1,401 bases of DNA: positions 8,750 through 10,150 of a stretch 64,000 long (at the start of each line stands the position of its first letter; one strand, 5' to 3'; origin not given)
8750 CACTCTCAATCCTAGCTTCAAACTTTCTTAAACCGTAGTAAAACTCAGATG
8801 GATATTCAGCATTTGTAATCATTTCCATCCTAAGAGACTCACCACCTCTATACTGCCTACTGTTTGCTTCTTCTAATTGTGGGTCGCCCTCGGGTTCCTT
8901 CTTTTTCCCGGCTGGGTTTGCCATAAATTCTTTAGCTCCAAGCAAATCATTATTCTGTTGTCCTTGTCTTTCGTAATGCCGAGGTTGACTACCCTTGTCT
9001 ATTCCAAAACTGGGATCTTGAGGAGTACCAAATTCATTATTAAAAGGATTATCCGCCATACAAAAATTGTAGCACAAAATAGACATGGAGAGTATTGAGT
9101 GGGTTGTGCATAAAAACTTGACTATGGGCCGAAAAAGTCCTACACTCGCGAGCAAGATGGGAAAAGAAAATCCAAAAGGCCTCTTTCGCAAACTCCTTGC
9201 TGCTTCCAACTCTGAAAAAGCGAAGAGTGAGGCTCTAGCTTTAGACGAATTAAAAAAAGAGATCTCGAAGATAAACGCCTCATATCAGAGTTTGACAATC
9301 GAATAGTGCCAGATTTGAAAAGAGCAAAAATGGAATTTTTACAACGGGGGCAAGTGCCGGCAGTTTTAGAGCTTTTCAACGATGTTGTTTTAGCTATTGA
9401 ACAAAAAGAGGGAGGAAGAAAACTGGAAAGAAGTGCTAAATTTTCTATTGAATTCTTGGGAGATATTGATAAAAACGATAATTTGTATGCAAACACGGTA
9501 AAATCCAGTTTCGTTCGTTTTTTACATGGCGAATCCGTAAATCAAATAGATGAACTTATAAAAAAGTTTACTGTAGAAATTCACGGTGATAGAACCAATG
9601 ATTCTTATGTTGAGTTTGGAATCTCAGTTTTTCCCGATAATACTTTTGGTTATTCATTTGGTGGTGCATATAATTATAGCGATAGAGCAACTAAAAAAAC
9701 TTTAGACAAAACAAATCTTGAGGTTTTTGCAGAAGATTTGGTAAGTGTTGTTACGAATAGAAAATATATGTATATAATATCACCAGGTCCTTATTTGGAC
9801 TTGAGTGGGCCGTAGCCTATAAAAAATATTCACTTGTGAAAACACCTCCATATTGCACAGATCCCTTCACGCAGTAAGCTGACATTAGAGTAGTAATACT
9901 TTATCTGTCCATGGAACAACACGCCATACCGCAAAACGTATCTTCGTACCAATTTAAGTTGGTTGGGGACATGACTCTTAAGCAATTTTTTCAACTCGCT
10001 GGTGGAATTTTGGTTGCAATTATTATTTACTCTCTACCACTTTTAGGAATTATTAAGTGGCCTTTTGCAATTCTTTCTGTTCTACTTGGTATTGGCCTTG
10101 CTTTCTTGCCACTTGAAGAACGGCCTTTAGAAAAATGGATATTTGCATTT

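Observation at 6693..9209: Inverted about 0.8-kb-protein gene of unknown function embedded in the T4SS-like locus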

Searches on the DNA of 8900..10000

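Call 57: search_rna_families(source=window, start=8900, end=10000, threshold=evalue, max_evalue=1)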
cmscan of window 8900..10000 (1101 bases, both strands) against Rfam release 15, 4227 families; matches with E-value up to 1: 0.
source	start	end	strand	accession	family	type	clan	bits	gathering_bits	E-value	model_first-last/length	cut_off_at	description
